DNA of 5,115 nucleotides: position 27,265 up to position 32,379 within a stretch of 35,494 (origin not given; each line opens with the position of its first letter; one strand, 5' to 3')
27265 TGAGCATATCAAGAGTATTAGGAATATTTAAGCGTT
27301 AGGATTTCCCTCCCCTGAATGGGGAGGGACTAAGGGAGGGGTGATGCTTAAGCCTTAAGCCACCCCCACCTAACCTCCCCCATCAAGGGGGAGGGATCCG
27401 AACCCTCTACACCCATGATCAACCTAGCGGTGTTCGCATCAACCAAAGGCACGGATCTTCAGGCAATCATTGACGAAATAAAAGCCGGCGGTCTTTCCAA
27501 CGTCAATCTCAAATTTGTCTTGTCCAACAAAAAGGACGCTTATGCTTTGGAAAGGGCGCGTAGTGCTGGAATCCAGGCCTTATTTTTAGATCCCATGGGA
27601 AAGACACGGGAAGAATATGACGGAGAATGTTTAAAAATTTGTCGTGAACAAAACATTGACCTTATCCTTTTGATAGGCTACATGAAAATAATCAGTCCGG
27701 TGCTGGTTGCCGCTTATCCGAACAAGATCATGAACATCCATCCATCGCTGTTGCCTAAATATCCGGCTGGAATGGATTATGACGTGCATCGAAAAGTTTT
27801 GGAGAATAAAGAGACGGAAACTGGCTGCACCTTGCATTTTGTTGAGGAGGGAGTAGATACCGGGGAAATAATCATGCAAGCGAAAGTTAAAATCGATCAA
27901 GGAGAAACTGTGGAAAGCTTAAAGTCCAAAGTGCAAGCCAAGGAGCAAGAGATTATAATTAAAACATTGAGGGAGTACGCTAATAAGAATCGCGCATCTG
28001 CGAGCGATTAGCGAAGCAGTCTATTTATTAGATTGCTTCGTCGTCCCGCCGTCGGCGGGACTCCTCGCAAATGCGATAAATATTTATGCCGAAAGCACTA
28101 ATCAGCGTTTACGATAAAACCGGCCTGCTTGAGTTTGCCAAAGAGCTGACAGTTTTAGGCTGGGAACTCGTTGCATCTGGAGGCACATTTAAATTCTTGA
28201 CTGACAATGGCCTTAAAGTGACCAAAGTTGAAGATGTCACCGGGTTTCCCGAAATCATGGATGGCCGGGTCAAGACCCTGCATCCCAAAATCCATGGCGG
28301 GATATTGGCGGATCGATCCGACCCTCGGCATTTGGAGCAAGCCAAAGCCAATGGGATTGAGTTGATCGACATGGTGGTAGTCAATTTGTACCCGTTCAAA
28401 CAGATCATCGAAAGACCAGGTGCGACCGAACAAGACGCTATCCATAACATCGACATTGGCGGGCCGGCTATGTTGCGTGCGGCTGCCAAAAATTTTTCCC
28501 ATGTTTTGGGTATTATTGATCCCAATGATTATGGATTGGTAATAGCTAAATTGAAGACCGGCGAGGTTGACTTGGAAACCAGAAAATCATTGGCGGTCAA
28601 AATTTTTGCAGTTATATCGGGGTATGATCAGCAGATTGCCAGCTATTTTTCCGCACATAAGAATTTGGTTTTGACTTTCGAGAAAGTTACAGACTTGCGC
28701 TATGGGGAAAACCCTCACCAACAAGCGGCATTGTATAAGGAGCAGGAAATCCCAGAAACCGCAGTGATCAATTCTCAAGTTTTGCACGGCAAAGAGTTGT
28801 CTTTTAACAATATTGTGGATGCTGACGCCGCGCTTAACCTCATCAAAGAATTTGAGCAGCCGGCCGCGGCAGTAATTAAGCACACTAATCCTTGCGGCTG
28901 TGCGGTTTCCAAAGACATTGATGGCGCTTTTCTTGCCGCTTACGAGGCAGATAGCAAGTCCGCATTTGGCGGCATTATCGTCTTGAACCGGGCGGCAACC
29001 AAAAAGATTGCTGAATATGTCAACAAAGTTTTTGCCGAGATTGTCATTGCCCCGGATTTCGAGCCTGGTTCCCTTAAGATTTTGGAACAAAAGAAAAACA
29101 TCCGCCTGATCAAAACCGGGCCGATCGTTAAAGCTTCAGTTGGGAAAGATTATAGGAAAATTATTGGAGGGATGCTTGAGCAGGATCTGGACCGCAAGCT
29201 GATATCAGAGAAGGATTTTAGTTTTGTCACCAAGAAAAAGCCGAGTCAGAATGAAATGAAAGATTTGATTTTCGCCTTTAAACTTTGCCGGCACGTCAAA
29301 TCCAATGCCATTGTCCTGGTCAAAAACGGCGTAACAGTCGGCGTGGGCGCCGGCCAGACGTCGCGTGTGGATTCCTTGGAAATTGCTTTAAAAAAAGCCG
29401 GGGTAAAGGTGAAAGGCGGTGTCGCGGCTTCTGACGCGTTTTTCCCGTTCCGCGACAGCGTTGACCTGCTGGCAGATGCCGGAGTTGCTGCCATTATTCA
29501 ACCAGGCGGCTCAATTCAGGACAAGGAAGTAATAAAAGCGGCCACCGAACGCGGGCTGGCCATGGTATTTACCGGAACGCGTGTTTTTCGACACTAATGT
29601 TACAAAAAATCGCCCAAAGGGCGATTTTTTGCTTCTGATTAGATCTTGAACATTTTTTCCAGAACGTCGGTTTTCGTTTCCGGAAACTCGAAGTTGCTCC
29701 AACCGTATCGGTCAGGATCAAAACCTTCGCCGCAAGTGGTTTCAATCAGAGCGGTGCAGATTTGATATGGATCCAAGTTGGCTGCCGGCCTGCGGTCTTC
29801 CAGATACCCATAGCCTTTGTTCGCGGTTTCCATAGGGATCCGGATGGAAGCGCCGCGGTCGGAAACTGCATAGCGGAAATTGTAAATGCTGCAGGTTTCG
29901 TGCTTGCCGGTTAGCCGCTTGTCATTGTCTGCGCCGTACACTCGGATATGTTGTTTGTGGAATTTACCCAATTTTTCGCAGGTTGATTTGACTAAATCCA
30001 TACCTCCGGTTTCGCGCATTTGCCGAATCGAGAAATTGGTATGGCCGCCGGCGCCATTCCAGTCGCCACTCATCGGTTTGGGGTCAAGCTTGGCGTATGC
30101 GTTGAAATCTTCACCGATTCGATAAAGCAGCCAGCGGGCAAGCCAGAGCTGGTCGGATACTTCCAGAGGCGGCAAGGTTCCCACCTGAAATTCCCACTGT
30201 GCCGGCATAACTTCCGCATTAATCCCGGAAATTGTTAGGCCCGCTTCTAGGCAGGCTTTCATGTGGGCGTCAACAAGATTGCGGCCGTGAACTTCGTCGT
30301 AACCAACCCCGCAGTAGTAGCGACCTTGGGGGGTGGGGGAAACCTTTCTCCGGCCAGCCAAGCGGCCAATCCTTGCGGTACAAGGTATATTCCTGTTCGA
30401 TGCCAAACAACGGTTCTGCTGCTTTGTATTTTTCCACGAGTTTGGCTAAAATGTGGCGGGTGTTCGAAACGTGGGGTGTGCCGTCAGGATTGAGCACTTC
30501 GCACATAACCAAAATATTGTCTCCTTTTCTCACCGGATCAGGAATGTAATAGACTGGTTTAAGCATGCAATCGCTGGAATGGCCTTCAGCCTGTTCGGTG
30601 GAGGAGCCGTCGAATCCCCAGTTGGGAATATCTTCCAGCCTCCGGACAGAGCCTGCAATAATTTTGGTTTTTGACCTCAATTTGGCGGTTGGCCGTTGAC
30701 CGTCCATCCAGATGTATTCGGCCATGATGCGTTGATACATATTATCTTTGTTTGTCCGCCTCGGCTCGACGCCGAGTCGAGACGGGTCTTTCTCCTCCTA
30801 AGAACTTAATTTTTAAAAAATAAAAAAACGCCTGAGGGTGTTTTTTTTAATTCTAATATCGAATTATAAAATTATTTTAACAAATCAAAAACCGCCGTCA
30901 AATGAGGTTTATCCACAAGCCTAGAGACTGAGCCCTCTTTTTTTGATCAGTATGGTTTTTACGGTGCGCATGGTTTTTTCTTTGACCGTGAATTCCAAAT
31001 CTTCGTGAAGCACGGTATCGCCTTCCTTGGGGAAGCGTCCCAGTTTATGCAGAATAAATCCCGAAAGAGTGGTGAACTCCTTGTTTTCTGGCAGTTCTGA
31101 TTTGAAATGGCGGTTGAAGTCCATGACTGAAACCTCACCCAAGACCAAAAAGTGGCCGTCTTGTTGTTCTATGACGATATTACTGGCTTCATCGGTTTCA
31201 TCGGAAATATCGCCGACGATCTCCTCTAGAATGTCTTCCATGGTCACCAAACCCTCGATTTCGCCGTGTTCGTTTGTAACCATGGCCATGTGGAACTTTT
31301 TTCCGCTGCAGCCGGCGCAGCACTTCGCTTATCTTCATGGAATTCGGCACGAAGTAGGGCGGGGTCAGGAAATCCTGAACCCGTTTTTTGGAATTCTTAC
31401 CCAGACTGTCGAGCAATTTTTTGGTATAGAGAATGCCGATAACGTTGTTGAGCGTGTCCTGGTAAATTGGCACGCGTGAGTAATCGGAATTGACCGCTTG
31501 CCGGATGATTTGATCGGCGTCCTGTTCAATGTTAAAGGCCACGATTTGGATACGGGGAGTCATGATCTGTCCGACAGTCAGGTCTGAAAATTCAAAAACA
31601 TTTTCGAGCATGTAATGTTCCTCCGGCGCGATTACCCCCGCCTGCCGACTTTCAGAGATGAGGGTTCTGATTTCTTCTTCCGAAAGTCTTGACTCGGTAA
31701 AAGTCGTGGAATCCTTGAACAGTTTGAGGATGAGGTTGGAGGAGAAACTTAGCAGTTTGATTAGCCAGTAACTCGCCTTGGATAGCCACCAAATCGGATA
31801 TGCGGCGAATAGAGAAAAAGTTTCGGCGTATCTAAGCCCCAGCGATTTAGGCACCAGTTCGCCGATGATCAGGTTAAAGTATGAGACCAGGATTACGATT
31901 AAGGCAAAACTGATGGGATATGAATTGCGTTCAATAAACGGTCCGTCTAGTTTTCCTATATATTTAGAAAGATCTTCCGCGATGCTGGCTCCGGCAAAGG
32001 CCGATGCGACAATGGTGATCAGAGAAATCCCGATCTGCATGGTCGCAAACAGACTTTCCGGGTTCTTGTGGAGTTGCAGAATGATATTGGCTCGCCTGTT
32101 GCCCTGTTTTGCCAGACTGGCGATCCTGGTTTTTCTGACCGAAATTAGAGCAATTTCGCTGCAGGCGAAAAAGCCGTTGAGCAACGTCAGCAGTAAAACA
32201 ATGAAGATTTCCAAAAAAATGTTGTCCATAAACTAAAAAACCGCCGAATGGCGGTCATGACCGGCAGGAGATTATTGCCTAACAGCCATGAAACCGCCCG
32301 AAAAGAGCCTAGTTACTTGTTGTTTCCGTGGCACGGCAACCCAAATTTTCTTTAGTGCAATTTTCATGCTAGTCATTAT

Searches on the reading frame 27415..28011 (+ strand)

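Call 58: search_protein_families(library=pfam, proteins=[window:27415-28011:+], max_evalue=0.00001)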
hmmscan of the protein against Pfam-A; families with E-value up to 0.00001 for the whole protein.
window:27415-28011:+ (198 aa): 1 family
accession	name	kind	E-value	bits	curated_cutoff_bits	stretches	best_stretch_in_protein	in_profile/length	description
PF00551.24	Formyl_trans_N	-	6e-47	160.2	26.1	1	3-184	2-180/181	Formyl transferase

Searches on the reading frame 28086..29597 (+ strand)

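Call 58: search_protein_families(library=pfam, proteins=[window:28086-29597:+], max_evalue=0.00001)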
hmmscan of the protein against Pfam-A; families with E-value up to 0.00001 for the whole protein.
window:28086-29597:+ (503 aa): 2 families
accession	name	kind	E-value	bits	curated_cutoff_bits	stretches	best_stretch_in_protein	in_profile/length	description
PF01808.24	AICARFT_IMPCHas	-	1e-114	383.7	25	1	133-437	1-311/311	AICARFT/IMPCHase bienzyme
PF02142.27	MGS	-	2.9e-23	82.3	24.1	1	13-127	1-93/94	MGS-like domain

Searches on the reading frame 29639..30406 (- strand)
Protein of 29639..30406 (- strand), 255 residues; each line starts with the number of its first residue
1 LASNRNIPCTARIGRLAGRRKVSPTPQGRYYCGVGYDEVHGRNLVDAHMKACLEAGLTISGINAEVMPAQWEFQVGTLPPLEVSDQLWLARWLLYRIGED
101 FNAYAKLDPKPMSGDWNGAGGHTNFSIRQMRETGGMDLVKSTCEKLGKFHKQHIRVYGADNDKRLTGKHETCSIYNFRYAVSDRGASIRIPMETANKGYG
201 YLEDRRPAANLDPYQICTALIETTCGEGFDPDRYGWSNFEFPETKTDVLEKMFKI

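Call 58: search_protein_families(library=pfam, proteins=[window:29639-30406:-], max_evalue=0.00001)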
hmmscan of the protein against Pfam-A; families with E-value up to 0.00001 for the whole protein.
window:29639-30406:- (255 aa): 1 family
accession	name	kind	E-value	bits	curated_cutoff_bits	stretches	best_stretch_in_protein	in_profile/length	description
PF00120.29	Gln-synt_C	-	8.9e-13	48.4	24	1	40-129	70-158/344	Glutamine synthetase, catalytic domain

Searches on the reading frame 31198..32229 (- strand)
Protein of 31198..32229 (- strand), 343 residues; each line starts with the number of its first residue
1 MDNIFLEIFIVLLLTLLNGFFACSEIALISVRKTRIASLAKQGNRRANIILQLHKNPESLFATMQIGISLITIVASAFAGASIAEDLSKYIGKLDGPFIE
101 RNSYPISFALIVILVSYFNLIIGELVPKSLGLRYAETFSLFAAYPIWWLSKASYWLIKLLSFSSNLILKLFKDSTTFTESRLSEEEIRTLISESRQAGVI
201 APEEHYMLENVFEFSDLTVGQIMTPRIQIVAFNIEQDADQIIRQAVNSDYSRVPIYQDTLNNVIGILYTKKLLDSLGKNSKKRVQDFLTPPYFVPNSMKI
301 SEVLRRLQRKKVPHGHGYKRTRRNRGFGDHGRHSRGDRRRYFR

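Call 58: search_protein_families(library=pfam, proteins=[window:31198-32229:-], max_evalue=0.00001)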
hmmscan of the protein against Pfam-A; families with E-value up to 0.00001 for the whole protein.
window:31198-32229:- (343 aa): 2 families
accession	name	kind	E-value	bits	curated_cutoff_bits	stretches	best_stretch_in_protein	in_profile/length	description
PF01595.25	CNNM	-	6.2e-50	169.8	28.4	1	10-204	2-181/181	Cyclin M transmembrane N-terminal domain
PF00571.33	CBS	-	6.4e-07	30.1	24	0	219-276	1-55/57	CBS domain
